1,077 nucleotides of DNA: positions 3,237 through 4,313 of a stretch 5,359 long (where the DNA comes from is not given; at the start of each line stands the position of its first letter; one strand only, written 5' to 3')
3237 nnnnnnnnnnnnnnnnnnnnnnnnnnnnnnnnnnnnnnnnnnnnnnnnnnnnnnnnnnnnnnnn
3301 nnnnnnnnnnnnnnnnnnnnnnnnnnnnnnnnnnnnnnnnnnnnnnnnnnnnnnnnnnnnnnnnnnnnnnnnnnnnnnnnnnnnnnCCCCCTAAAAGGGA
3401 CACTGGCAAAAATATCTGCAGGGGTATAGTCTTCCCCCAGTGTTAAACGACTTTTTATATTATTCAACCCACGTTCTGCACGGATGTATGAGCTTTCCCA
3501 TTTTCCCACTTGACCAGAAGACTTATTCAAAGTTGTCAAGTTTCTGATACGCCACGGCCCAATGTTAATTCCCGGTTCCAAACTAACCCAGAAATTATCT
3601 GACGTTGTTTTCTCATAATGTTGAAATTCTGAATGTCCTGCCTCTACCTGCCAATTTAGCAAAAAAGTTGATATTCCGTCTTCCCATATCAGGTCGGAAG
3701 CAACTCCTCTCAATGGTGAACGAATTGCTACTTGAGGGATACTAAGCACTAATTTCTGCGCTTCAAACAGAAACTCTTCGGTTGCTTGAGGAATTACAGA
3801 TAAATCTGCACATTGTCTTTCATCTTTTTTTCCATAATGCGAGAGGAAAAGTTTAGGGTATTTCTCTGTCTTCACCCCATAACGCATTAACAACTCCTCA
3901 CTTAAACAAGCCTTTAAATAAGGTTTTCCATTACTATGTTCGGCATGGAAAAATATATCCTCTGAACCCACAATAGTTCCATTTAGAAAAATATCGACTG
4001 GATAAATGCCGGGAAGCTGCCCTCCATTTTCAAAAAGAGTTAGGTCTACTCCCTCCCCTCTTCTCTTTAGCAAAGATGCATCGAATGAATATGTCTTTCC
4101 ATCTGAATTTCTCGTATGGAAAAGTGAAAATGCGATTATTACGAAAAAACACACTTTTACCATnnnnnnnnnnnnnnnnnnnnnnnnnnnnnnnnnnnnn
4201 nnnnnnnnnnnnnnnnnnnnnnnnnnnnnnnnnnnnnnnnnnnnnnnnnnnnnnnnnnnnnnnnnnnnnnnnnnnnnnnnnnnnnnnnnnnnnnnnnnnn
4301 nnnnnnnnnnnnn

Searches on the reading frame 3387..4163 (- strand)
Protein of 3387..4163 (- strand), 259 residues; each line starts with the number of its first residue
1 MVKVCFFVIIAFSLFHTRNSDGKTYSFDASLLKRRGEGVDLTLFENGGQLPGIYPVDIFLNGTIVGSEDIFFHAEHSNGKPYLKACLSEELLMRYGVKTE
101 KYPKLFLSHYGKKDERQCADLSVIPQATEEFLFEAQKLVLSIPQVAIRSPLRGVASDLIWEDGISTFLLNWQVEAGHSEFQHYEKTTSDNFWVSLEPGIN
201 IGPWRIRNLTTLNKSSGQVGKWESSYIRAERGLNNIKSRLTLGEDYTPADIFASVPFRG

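Call 66: list_cluster_members(proteins=[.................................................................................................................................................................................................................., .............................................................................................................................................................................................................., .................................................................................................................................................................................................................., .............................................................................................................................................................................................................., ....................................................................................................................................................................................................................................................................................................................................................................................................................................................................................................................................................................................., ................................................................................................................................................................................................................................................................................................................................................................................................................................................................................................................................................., window:3387-4163:-, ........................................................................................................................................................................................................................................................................, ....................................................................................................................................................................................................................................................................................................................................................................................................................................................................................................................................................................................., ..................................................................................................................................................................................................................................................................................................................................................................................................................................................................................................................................])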
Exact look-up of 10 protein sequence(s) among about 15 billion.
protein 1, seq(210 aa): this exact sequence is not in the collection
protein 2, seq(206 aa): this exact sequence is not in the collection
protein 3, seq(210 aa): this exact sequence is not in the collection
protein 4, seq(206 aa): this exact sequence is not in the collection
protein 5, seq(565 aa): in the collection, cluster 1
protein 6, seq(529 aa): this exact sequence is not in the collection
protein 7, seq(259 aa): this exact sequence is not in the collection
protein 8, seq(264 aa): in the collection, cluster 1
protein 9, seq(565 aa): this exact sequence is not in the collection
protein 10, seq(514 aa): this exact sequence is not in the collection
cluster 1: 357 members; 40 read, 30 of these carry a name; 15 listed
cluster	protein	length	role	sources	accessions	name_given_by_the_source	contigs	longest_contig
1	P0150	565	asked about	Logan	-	-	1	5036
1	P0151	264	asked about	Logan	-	-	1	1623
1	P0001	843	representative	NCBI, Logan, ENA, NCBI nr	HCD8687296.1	TPA: aggregative adherence fimbria 3 usher protein Agg3C [Escherichia coli] | aggregative adherence fimbria 3 usher protein Agg3C [Escherichia coli]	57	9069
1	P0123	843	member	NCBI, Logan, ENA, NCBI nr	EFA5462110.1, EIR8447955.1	aggregative adherence fimbria 3 usher protein Agg3C [Escherichia coli]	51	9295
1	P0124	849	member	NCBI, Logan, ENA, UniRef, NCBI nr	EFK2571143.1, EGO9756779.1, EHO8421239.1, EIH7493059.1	aggregative adherence fimbria 3 usher protein Agg3C [Escherichia coli] | aggregative adherence fimbria 3 usher protein Agg3C n=1 Tax=Escherichia coli TaxID=562 ...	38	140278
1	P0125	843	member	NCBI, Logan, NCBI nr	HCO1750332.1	TPA: aggregative adherence fimbria 3 usher protein Agg3C [Escherichia coli] | aggregative adherence fimbria 3 usher protein Agg3C [Escherichia coli]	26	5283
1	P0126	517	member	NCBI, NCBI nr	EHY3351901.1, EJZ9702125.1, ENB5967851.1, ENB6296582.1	aggregative adherence fimbria 3 usher protein Agg3C, partial [Escherichia coli] | aggregative adherence fimbria 3 usher protein Agg3C [Escherichia coli]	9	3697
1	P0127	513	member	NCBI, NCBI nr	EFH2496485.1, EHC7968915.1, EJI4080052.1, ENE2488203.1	TPA: aggregative adherence fimbria 3 usher protein Agg3C, partial [Escherichia coli] | aggregative adherence fimbria 3 usher protein Agg3C [Escherichia coli]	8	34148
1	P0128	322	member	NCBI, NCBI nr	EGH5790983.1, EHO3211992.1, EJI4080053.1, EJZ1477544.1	aggregative adherence fimbria 3 usher protein Agg3C, partial [Escherichia coli] | aggregative adherence fimbria 3 usher protein Agg3C [Escherichia coli]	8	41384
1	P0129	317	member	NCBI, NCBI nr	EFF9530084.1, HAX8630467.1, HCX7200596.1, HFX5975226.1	TPA: aggregative adherence fimbria 3 usher protein Agg3C, partial [Escherichia coli] | aggregative adherence fimbria 3 usher protein Agg3C [Escherichia coli]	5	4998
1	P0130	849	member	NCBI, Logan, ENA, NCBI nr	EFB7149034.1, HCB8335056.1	aggregative adherence fimbria 3 usher protein Agg3C [Escherichia coli]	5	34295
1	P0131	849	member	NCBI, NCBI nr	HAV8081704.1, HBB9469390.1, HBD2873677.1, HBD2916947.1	TPA: aggregative adherence fimbria 3 usher protein Agg3C [Escherichia coli] | aggregative adherence fimbria 3 usher protein Agg3C [Escherichia coli]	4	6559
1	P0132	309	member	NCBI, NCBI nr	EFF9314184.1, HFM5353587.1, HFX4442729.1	TPA: aggregative adherence fimbria 3 usher protein Agg3C, partial [Escherichia coli] | aggregative adherence fimbria 3 usher protein Agg3C [Escherichia coli]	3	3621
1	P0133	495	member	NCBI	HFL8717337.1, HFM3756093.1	TPA: aggregative adherence fimbria 3 usher protein Agg3C, partial [Escherichia coli]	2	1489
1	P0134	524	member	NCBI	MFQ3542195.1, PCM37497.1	aggregative adherence fimbria 3 usher protein Agg3C, partial [Escherichia coli]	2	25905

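Call 68: find_encoding_contigs(protein=P0150, flank=6000, max_places=4)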
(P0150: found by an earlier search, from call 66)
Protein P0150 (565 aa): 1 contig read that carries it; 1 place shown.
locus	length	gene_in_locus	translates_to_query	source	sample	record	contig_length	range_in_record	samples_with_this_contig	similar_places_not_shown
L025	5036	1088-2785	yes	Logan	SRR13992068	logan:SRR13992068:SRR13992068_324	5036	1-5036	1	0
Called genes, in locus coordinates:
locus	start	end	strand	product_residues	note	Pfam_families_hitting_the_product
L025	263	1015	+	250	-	PF00345:PapD_N, PF02753:PapD_C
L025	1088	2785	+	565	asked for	PF13954:PapC_N, PF00577:Usher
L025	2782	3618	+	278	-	PF00577:Usher, PF13953:PapC_C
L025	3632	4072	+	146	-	PF05775:AfaD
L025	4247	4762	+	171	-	-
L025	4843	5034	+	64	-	?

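Call 69: find_encoding_contigs(protein=P0151, flank=6000, max_places=4)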
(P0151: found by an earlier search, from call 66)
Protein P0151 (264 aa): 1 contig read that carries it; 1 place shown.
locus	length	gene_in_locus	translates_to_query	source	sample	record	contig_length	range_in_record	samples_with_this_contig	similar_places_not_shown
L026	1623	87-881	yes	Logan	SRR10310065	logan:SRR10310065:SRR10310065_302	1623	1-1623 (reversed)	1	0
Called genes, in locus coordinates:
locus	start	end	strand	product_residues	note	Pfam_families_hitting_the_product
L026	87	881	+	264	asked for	PF13954:PapC_N, PF00577:Usher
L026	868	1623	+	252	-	?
